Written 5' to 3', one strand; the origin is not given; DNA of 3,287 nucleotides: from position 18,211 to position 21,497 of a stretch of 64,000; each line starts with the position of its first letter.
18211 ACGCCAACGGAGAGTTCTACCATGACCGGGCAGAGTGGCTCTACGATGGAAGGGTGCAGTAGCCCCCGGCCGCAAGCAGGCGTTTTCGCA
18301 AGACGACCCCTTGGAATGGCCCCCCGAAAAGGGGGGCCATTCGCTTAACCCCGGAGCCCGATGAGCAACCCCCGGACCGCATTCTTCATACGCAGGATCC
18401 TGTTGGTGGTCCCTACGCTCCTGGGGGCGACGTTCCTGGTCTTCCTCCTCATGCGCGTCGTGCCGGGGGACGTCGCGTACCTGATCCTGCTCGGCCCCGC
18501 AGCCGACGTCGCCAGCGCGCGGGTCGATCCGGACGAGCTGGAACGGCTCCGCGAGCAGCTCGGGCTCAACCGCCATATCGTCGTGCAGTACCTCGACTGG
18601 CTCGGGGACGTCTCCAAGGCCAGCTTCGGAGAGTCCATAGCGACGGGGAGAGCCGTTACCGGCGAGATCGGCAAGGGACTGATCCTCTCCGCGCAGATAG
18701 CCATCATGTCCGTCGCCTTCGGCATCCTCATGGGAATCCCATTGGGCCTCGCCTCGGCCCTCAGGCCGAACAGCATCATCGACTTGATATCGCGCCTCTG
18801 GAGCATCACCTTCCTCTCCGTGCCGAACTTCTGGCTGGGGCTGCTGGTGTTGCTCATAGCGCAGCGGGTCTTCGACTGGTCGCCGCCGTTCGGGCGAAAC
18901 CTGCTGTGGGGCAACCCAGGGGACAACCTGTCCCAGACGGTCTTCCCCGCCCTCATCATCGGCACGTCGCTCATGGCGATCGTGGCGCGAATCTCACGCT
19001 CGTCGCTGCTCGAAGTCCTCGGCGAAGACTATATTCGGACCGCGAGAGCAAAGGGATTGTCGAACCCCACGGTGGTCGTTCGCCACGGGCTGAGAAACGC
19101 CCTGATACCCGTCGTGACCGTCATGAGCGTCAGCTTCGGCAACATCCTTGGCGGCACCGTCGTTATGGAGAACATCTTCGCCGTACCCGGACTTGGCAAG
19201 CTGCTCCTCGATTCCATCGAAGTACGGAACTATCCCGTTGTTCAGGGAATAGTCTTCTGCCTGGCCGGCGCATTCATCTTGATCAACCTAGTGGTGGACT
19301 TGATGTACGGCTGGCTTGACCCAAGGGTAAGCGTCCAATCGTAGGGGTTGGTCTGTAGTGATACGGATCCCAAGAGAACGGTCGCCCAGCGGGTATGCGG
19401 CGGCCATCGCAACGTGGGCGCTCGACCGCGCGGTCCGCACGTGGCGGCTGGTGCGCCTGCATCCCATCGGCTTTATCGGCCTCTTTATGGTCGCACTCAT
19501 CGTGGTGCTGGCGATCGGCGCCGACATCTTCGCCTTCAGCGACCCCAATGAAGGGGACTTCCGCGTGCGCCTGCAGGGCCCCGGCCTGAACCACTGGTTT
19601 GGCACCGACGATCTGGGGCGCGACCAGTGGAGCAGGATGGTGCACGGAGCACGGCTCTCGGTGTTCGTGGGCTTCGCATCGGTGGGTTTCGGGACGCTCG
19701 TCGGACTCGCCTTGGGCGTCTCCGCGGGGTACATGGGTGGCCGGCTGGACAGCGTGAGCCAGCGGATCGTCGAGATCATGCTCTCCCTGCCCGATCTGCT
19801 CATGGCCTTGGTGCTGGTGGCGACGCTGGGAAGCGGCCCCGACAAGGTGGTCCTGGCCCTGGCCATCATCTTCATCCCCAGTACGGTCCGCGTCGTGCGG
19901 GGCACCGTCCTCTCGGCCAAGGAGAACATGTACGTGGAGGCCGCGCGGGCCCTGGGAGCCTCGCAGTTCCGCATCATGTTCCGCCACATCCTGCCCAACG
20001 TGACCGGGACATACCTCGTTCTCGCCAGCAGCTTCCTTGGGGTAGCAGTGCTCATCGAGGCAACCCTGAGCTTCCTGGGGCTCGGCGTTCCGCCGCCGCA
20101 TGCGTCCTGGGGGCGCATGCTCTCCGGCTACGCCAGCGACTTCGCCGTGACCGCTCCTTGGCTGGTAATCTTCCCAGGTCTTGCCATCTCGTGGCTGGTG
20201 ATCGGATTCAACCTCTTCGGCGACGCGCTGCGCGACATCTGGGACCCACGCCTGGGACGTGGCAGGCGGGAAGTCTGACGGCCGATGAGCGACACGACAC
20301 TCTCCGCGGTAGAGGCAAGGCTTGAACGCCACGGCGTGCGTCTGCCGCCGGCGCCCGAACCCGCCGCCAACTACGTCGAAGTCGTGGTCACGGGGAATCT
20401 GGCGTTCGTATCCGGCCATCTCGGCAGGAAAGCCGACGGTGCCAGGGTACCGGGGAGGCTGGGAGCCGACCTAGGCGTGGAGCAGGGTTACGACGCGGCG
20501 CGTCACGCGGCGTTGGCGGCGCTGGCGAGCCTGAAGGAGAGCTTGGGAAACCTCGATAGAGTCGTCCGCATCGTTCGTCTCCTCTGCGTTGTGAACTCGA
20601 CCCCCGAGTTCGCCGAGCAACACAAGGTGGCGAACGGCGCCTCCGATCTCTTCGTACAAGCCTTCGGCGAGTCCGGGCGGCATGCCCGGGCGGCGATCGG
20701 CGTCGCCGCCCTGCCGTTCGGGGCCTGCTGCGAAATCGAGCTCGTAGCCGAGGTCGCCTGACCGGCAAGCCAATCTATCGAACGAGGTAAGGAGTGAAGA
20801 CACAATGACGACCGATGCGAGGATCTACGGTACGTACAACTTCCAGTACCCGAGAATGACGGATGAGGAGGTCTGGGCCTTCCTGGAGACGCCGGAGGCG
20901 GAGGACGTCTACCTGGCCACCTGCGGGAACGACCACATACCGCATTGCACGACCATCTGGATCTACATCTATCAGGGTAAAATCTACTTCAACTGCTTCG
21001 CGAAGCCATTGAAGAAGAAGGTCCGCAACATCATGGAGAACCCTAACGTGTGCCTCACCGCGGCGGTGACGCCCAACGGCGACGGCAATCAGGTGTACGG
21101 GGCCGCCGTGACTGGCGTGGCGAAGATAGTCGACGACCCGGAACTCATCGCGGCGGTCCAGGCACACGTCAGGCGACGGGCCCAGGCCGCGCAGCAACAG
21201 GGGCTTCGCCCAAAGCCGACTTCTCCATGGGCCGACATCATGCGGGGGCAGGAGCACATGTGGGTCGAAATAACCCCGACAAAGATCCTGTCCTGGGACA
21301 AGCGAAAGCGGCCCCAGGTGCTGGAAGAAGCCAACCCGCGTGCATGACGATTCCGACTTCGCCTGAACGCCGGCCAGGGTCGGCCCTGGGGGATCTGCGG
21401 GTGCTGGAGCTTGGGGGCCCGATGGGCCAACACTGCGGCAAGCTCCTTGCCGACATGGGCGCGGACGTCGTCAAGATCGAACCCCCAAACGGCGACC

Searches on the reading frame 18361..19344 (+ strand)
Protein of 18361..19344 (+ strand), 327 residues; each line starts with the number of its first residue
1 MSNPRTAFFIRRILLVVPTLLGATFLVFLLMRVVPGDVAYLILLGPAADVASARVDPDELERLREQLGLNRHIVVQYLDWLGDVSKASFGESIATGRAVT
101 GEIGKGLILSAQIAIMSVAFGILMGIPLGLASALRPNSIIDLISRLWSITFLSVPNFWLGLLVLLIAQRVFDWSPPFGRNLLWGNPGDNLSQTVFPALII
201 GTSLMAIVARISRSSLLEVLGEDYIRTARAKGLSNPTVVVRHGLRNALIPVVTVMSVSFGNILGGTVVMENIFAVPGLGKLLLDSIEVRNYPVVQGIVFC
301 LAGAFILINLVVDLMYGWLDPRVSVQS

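Call 13: search_protein_families(library=pfam, proteins=[window:18361-19344:+], max_evalue=0.001)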
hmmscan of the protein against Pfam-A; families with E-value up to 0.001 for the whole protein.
window:18361-19344:+ (327 aa): 2 families
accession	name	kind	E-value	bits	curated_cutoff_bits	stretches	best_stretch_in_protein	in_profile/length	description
PF00528.27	BPD_transp_1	-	3.2e-39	135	26.4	1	125-324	1-183/184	Binding-protein-dependent transport system inner membrane component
PF19300.4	BPD_transp_1_N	-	3.5e-07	30.8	23.8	1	7-85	3-73/114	Binding-prot-dependent transport system membrane comp, N-term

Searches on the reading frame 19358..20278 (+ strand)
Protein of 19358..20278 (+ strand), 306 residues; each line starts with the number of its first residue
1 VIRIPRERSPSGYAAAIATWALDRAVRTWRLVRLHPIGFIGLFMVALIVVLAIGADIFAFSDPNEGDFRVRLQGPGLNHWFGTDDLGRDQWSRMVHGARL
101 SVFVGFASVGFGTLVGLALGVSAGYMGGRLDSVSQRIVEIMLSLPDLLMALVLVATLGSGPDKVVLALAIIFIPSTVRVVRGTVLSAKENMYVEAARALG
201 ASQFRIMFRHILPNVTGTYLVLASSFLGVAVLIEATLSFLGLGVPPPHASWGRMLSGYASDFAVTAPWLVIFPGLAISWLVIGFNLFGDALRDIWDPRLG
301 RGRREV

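Call 13: search_protein_families(library=pfam, proteins=[window:19358-20278:+], max_evalue=0.001)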
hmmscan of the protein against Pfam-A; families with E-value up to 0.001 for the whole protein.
window:19358-20278:+ (306 aa): 2 families
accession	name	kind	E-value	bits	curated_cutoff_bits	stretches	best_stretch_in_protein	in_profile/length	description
PF00528.27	BPD_transp_1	-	1.4e-29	103.6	26.4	1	116-300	1-183/184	Binding-protein-dependent transport system inner membrane component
PF12911.12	OppC_N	-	2.9e-05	24.3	23.9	1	27-75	5-53/53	N-terminal TM domain of oligopeptide transport permease C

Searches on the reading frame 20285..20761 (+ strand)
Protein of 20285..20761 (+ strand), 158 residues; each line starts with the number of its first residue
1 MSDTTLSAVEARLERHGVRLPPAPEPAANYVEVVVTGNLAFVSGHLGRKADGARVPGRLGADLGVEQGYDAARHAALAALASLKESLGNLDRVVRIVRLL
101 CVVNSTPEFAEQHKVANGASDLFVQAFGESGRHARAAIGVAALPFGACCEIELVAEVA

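Call 13: search_protein_families(library=pfam, proteins=[window:20285-20761:+], max_evalue=0.001)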
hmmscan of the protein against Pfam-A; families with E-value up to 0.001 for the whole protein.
window:20285-20761:+ (158 aa): 2 families
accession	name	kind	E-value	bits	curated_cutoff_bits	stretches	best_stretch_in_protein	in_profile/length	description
PF14588.11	YjgF_endoribonc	-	1e-22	81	35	1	10-156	1-147/148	YjgF/chorismate_mutase-like, putative endoribonuclease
PF01042.26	Ribonuc_L-PSP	-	1.7e-15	57.5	27.3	1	23-157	4-121/121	Endoribonuclease L-PSP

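Call 38: search_protein_families(library=ncbifam, proteins=[window:20285-20761:+], max_evalue=0.00001)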
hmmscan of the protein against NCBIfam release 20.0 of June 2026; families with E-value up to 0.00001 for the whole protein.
window:20285-20761:+ (158 aa): 1 family
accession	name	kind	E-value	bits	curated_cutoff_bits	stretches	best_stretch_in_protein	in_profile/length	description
TIGR00004.1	TIGR00004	subfamily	3.7e-08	33.6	106.25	1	21-156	7-124/125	Rid family detoxifying hydrolase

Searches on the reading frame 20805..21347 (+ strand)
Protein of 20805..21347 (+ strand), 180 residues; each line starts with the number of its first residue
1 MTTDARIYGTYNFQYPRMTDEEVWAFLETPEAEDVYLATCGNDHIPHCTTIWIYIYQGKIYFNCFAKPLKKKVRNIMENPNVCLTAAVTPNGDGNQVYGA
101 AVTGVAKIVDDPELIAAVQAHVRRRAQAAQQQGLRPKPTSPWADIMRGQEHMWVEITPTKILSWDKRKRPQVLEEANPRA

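Call 13: search_protein_families(library=pfam, proteins=[window:20805-21347:+], max_evalue=0.001)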
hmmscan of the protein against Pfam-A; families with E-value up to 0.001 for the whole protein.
window:20805-21347:+ (180 aa): 2 families
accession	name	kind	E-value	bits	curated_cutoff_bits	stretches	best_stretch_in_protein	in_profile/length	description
PF01243.27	PNPOx_N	-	1.1e-09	39.2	28.1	1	20-158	2-113/120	Pyridoxamine 5'-phosphate oxidase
PF12900.13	Pyridox_ox_2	-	0.00011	22.6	27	1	20-143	2-124/140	Pyridoxamine 5'-phosphate oxidase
